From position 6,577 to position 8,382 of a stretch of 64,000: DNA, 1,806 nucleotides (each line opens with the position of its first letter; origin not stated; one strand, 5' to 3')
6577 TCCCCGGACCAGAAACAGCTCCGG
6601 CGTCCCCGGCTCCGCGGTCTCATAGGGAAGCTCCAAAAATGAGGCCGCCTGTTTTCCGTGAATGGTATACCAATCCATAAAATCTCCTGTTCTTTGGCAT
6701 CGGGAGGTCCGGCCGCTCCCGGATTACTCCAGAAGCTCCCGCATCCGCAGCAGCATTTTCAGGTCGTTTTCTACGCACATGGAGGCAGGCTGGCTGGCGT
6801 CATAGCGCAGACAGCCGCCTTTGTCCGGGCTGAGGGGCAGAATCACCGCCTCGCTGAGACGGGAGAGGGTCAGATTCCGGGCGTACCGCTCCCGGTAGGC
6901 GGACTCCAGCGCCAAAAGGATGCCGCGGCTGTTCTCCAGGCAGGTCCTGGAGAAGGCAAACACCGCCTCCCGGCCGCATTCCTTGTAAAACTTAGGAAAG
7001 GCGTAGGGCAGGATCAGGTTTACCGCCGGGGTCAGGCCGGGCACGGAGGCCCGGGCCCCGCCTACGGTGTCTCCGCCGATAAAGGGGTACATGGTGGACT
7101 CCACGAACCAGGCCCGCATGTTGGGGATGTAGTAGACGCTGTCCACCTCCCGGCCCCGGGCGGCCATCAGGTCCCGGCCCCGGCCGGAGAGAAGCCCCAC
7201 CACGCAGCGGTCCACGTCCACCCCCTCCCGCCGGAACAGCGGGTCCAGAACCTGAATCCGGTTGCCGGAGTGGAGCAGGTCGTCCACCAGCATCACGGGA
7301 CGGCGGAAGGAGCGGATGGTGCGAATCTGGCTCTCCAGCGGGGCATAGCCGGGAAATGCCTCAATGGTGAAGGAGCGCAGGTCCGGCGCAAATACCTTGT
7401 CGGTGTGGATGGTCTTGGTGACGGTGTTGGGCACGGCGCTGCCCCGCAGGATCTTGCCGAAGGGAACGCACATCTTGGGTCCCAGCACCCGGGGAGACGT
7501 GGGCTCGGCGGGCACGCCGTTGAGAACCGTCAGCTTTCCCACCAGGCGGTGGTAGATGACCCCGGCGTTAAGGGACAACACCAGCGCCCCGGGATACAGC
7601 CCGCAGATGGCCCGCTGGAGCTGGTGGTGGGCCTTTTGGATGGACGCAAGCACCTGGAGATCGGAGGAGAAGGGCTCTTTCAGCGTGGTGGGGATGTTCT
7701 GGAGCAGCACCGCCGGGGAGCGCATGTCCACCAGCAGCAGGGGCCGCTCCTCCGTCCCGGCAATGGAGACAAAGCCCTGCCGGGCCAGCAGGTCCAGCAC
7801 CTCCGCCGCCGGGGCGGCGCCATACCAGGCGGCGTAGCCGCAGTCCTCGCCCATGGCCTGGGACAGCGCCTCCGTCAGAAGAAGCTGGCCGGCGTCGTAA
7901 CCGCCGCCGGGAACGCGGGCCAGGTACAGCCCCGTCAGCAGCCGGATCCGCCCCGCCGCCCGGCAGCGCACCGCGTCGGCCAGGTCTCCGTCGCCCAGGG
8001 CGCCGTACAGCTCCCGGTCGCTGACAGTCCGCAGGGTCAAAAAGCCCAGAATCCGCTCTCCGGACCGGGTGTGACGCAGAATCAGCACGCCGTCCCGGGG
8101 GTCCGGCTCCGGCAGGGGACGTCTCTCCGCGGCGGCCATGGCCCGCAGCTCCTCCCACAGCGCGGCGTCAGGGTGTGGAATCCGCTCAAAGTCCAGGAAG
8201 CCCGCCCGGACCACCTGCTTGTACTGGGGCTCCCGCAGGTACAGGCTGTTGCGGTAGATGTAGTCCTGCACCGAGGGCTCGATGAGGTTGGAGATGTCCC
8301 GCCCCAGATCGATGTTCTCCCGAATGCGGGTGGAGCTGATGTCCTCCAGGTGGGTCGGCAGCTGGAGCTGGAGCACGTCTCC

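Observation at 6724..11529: Giant ~1,600-aa fusion: HD phosphohydrolase + HEAT-like solenoid + NadD/CoaD-type nucleotidyltransferase + GNAT-like segment + PRPP-type phosphoribosyltransferase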

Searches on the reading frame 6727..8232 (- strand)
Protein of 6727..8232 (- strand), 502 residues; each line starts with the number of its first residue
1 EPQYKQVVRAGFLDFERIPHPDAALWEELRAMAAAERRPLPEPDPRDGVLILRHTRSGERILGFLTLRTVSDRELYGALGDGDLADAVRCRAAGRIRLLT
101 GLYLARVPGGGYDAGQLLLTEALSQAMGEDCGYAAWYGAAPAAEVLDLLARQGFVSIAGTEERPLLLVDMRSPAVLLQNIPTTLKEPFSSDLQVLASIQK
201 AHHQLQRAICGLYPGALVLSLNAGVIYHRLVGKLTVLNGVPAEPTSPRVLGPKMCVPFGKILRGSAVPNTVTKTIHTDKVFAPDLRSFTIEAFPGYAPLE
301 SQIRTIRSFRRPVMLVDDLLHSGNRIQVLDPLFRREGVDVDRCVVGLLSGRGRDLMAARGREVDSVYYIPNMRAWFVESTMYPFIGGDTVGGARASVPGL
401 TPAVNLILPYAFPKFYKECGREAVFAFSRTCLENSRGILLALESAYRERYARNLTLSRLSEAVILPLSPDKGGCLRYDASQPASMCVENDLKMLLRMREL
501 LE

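Call 33: predict_structure(alignment_id=A2)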
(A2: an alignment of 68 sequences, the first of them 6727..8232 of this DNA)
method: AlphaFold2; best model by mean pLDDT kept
length: 502 residues; sequences in the alignment: 68
mean_pLDDT: 93.7   pTM: 0.93
mean pLDDT of the five models: 93.7, 93.6, 93.6, 92.8, 92.2
residues with pLDDT >= 90: 427; 70-90: 61; 50-70: 12; < 50: 2
segments of 3 or more residues with pLDDT < 50: none
pLDDT, mean of each block of 10 residues (from residue 1): 58 91 95 87 93 87 97 96 98 97 83 92 98 94 95 97 96 97 93 95 98 97 93 96 92 96 90 96 94 94 98 97 96 98 98 97 98 96 96 88 95 81 95 99 98 97 95 89 98 94 78
secondary structure, 60 per line:
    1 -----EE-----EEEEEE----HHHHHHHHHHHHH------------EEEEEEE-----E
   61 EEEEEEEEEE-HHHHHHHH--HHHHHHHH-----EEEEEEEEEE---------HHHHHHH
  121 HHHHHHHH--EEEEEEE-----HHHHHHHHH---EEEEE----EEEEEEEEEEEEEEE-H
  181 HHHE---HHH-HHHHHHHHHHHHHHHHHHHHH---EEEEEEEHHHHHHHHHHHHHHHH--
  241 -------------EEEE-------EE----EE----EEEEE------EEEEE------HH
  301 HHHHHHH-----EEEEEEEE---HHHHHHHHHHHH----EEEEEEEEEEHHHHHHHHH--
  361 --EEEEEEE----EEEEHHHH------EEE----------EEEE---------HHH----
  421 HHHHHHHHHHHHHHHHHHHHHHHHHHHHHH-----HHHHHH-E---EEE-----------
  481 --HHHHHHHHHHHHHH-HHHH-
elements in order: E13-18 H23-35 E48-54 E60-70 H72-79 H82-89 E95-104 H114-128 E131-137 H143-151 E155-159 E164-178 H180-183 H192-212 E216-222 H223-238 E254-257 E277-281 E288-292 H299-307 E313-320 H324-335 E340-349 H350-358 E363-369 E374-377 H378-381 E388-390 E401-404 H421-450 H456-461 E467-469 H483-496 H498-501

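Call 36: fold_search(model_id=the predicted structure, library=pdb)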
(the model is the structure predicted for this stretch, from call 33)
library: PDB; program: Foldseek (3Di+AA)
matches with E <= 10: 1456; with E <= 0.001: 77
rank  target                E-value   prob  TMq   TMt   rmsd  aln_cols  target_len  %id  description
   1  1y0b_A                3.3e-05  1.00  0.19  0.45   6.4       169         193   14  Crystal Structure of Xanthine Phosphoribosyltransferase from Bacillus subtilis. (released 2005-02-22)
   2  6w1i_B                3.7e-05  1.00  0.20  0.46   6.1       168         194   15  Re-interpretation of ppGpp (G4P) electron density in the deposited crystal structure of Xanthine phosphoribosyltransfe (released 2020-07-29)
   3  7chd_B                3.9e-05  1.00  0.18  0.43   8.5       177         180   16  AtaT complexed with acetyl-methionyl-tRNAfMet (released 2020-11-04)
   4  4ua3_A                4.2e-05  1.00  0.24  0.59   4.1       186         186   12  Crystal structure of selenomethionine labeled SpNatD (released 2015-01-28)
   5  6w1i_A                4.4e-05  1.00  0.19  0.45   6.4       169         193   14  Re-interpretation of ppGpp (G4P) electron density in the deposited crystal structure of Xanthine phosphoribosyltransfe (released 2020-07-29)
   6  1y0b_D                5.0e-05  1.00  0.19  0.45   6.3       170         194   14  Crystal Structure of Xanthine Phosphoribosyltransferase from Bacillus subtilis. (released 2005-02-22)
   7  7chd_C                6.7e-05  1.00  0.19  0.45   8.2       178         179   15  AtaT complexed with acetyl-methionyl-tRNAfMet (released 2020-11-04)
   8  6th0_A                7.1e-05  1.00  0.23  0.59   6.5       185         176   14  Crystal structure of Arabidopsis thaliana NAA60 in complex with acetyl-CoA (released 2020-06-24)
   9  2fxv_A                7.1e-05  1.00  0.20  0.47   5.7       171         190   13  Bacillus subtilis Xanthine Phosphoribosyltransferase in Complex with Guanosine 5'-monophosphate (GMP) (released 2006-06-20)
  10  1y0b_B                1.0e-04  1.00  0.19  0.44   6.3       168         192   14  Crystal Structure of Xanthine Phosphoribosyltransferase from Bacillus subtilis. (released 2005-02-22)
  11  5xun_B                1.3e-04  1.00  0.20  0.50   7.7       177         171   15  Crystal structure of Y145F mutant of KacT (released 2017-07-19)
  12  4jwp_A                1.3e-04  1.00  0.20  0.53   6.0       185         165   16  Crystal structure of Ribosomal-protein-alanine N-acetyltransferase from Brucella melitensis in complex with Acetyl CoA (released 2013-05-01)
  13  4ua3_B                1.4e-04  1.00  0.24  0.59   7.7       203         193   11  Crystal structure of selenomethionine labeled SpNatD (released 2015-01-28)
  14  8h66_F                1.5e-04  1.00  0.21  0.57   4.6       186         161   13  Crystal structure of human GCN5 histone acetyltransferase domain bound with propionyl-CoA (released 2023-05-03)
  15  6w1i_C                1.5e-04  1.00  0.20  0.46   6.2       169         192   15  Re-interpretation of ppGpp (G4P) electron density in the deposited crystal structure of Xanthine phosphoribosyltransfe (released 2020-07-29)
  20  1y0b_C                1.8e-04  1.00  0.19  0.45   6.4       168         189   14  Crystal Structure of Xanthine Phosphoribosyltransferase from Bacillus subtilis. (released 2005-02-22)
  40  1i5e_A                4.6e-04  1.00  0.20  0.41   8.3       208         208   12  CRYSTAL STRUCTURE OF BACILLUS CALDOLYTICUS URACIL PHOSPHORIBOSYLTRANSFERASE WITH BOUND UMP (released 2002-06-05)
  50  7y94_B                6.5e-04  1.00  0.20  0.47   8.3       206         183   13  Crystal structure of Escherichia coli Adenine Phosphoribosyltransferase (APRT) in complex with Adenine (released 2023-08-02)
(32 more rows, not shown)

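Call 79: fold_search(model_id=the predicted structure, library=viral)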
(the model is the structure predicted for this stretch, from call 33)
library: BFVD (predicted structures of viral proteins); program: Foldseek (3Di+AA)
matches with E <= 10: 640; with E <= 0.001: 9
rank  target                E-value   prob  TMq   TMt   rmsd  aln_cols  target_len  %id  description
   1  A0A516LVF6            9.3e-05  1.00  0.21  0.52  11.4       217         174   11  (no name in the UniProt tables at hand)
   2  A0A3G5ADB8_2          2.2e-04  1.00  0.24  0.12  18.2       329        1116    8  Putative amidoligase enzyme [Hyperionvirus sp.]
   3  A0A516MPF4            3.0e-04  1.00  0.24  0.44   5.4       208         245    9  (no name in the UniProt tables at hand)
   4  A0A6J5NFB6            5.1e-04  1.00  0.20  0.59   4.5       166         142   14  Uncharacterized protein [uncultured Caudovirales phage]
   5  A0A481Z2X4            6.4e-04  1.00  0.21  0.54   5.7       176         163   12  Acetyltransferase (GNAT) family protein [Pithovirus LCPAC101]
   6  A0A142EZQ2            6.8e-04  0.99  0.19  0.28  11.8       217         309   12  (no name in the UniProt tables at hand)
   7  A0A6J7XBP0            7.7e-04  1.00  0.22  0.67   3.8       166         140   11  GNAT domain containing protein [uncultured Caudovirales phage]
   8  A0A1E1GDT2            8.6e-04  0.25  0.11  0.08  19.4       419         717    8  (no name in the UniProt tables at hand)
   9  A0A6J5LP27            9.1e-04  1.00  0.20  0.58   4.3       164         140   13  N-acetyltransferase domain-containing protein [uncultured Caudovirales phage]
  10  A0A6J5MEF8            1.0e-03  1.00  0.20  0.47   6.0       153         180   17  Hpt Hypoxanthine-guanine phosphoribosyltransferase [uncultured Caudovirales phage]
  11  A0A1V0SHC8            1.1e-03  1.00  0.23  0.49   4.5       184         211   12  N-acetyltransferase [Hokovirus HKV1]
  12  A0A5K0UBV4            1.1e-03  0.82  0.17  0.15  16.1       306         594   13  Phosphoribosyltransferase domain-containing protein [Yasminevirus sp. GU-2018]
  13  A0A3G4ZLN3            1.6e-03  1.00  0.23  0.57   4.4       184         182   12  N-acyltransferase [Terrestrivirus sp.]
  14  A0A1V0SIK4            1.6e-03  1.00  0.24  0.20   4.4       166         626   11  Uncharacterized protein [Klosneuvirus KNV1]
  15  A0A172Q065            1.6e-03  1.00  0.20  0.56   9.4       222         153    7  Uncharacterized protein [Acinetobacter phage vB_AbaM_ME3]
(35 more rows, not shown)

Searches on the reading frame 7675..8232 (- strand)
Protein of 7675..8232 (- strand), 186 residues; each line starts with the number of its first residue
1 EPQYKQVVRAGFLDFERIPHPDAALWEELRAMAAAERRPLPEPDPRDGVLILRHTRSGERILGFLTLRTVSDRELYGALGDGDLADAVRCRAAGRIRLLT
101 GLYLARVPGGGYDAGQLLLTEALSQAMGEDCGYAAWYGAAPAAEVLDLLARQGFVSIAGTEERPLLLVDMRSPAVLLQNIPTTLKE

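Call 87: search_solved_structures(query=A10, max_evalue=10, show_alignments=3)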
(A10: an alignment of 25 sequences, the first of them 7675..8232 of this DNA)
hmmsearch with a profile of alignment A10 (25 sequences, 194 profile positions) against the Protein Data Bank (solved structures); distinct sequences matched with E-value up to 10: 0.
